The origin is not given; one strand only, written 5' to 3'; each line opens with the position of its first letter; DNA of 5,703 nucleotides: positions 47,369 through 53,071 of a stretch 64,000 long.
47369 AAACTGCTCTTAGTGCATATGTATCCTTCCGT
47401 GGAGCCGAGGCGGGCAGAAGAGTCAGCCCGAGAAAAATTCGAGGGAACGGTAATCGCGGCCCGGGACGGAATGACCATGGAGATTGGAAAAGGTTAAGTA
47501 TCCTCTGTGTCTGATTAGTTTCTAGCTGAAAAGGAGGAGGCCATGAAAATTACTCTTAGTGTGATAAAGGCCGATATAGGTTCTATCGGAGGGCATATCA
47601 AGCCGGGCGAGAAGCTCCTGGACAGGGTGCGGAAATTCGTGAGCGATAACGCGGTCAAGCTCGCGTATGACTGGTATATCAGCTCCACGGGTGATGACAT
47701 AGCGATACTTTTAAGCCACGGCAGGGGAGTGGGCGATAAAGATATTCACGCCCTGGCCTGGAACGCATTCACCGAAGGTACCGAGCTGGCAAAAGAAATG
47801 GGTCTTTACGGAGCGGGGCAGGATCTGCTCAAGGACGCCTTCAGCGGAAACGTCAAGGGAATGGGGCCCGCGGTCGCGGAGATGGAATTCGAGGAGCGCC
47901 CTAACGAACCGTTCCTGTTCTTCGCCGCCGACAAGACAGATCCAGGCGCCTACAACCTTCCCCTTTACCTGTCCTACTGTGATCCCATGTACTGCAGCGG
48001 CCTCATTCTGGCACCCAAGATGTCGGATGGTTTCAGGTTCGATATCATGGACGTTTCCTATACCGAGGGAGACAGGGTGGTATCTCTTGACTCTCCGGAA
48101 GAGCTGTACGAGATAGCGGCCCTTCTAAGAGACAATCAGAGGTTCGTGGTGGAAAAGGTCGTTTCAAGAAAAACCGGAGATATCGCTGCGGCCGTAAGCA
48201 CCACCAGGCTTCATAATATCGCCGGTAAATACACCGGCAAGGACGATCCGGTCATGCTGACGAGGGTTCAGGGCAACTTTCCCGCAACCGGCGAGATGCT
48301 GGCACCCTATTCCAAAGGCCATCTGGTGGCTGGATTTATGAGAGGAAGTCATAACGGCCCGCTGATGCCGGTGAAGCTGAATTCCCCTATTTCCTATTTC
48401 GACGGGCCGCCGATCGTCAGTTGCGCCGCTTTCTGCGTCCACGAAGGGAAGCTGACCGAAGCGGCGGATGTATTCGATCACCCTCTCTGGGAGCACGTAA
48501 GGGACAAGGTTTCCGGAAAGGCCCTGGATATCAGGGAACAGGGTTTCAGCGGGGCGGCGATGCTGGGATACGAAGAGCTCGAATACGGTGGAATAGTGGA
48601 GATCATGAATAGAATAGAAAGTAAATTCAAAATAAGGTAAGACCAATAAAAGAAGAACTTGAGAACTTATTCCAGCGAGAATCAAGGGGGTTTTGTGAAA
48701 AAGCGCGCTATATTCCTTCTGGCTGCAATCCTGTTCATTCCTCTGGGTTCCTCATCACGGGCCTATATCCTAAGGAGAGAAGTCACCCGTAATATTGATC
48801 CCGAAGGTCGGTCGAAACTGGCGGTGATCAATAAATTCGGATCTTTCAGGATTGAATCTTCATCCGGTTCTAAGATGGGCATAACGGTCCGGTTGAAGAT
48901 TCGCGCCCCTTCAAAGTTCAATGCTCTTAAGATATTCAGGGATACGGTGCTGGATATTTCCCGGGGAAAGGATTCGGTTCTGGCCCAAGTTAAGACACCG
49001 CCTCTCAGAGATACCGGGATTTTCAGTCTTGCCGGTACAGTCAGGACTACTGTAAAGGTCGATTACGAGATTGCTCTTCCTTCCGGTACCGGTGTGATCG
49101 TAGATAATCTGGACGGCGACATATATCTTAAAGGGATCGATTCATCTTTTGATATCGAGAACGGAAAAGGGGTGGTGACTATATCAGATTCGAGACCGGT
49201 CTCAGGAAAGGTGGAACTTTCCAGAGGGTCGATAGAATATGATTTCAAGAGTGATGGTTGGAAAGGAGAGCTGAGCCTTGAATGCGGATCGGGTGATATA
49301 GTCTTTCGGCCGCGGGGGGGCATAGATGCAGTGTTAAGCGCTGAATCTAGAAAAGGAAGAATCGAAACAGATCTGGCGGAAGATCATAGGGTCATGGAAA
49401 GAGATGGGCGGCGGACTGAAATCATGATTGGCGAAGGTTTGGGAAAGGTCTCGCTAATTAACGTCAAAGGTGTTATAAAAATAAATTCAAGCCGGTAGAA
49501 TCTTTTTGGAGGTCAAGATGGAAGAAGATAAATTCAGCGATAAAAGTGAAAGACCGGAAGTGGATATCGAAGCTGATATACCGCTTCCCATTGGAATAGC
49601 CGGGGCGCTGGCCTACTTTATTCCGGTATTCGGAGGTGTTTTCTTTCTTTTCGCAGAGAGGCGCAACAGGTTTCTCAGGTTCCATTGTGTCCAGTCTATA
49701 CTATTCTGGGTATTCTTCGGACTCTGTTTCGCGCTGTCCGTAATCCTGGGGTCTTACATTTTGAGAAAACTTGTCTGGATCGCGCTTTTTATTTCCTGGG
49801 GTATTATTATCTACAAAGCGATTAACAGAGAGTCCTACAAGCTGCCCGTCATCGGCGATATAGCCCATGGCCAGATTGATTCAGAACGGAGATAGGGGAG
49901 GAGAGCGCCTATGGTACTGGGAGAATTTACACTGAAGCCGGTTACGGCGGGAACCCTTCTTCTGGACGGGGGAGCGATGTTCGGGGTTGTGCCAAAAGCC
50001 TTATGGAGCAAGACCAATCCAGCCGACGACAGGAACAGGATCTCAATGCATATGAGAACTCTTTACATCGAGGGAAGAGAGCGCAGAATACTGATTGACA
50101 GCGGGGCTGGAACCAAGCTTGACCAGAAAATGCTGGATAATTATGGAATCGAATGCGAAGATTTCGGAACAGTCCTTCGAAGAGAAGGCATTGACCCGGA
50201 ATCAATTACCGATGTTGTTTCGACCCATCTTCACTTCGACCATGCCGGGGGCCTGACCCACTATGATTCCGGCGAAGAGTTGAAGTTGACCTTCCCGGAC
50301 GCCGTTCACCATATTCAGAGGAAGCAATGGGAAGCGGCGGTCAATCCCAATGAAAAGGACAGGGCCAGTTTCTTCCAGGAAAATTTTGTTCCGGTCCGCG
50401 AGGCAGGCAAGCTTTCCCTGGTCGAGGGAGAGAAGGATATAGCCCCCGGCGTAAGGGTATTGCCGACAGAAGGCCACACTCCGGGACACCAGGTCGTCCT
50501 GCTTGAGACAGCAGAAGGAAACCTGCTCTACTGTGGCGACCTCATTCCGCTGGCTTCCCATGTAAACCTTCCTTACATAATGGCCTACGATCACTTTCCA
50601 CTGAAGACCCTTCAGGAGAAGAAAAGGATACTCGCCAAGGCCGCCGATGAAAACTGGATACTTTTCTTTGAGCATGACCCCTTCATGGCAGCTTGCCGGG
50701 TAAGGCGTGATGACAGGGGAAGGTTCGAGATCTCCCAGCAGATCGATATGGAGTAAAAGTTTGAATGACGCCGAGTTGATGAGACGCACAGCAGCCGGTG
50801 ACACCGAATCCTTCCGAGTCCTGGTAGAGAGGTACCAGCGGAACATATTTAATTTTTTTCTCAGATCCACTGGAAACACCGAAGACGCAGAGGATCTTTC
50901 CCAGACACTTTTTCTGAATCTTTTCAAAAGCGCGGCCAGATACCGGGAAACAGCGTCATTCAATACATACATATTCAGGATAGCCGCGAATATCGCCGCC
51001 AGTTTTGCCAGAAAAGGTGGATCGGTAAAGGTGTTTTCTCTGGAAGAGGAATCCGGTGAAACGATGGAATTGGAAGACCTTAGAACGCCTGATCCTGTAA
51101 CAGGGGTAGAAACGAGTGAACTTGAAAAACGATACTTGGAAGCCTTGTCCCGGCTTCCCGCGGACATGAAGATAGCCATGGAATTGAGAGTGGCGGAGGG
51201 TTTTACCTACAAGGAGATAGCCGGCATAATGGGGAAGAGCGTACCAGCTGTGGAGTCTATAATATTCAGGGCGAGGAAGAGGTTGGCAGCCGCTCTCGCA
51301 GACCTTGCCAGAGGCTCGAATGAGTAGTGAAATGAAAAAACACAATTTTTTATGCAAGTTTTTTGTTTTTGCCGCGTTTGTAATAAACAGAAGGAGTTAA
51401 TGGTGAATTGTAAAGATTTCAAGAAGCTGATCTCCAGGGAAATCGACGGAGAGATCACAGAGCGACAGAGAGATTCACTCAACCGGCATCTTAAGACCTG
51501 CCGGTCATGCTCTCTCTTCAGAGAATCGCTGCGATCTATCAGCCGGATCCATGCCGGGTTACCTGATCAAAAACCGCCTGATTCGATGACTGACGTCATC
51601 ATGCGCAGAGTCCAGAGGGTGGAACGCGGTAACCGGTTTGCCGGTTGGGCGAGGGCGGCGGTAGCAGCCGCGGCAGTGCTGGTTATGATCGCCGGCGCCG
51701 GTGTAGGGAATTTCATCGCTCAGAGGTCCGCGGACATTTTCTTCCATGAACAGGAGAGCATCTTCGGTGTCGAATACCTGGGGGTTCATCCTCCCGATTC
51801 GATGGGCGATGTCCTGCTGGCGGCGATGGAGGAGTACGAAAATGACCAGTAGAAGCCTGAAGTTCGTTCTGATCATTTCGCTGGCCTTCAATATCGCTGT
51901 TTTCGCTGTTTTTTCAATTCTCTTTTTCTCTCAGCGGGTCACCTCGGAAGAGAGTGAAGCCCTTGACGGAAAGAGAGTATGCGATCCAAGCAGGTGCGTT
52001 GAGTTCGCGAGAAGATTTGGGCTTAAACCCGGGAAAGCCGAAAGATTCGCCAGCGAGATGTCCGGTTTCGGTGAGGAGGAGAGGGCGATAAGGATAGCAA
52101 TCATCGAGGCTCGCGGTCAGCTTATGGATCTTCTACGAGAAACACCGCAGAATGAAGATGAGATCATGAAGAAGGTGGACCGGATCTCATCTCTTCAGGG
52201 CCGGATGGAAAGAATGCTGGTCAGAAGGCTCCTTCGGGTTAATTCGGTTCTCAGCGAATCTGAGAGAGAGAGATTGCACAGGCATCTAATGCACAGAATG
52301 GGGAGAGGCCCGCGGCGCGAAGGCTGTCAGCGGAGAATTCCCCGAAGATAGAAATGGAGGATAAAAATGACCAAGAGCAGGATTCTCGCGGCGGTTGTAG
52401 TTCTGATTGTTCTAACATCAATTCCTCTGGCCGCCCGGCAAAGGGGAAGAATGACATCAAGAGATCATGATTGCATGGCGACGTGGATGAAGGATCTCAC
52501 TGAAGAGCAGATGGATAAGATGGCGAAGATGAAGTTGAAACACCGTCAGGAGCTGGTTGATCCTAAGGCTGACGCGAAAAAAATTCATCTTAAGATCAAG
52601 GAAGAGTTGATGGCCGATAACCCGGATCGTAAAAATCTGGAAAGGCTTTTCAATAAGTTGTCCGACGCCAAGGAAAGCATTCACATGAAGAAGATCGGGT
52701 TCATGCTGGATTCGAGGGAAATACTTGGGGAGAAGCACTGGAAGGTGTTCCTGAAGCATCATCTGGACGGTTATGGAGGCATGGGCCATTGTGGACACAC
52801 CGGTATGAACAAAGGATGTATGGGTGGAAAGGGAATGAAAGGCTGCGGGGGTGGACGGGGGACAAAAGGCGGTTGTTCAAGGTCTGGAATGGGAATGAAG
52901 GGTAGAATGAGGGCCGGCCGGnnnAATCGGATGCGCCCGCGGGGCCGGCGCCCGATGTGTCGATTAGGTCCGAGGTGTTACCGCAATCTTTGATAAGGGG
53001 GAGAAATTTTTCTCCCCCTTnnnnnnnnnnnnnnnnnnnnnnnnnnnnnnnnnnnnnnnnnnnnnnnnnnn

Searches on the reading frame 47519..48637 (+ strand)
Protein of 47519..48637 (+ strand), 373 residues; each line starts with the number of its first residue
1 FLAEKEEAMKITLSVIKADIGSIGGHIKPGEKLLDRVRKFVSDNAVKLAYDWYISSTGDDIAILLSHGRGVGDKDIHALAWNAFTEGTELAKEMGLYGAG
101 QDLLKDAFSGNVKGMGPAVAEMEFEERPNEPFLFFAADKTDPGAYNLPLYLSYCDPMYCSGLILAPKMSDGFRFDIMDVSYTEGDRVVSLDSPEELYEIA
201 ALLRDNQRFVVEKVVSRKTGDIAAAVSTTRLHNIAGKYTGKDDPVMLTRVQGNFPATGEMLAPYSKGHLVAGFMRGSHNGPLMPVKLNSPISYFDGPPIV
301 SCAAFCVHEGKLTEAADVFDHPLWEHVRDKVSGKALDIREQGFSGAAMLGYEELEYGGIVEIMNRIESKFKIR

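Call 69: search_protein_families(library=pfam, proteins=[window:47519-48637:+], max_evalue=0.00001)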
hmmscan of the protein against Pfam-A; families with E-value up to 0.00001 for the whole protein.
window:47519-48637:+ (373 aa): 1 family
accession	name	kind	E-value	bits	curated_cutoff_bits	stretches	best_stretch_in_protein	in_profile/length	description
PF01950.21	FBPase_3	-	1.8e-156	521.3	25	1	10-371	1-361/361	Fructose-1,6-bisphosphatase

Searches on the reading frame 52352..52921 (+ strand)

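Call 69: search_protein_families(library=pfam, proteins=[window:52352-52921:+], max_evalue=0.00001)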
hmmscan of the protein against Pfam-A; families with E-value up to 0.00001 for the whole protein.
window:52352-52921:+ (190 aa): 1 family
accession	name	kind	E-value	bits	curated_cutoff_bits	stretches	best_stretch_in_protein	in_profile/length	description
PF13801.11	Metal_resist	-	3.6e-09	37.3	29.2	1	12-129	3-122/125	Heavy-metal resistance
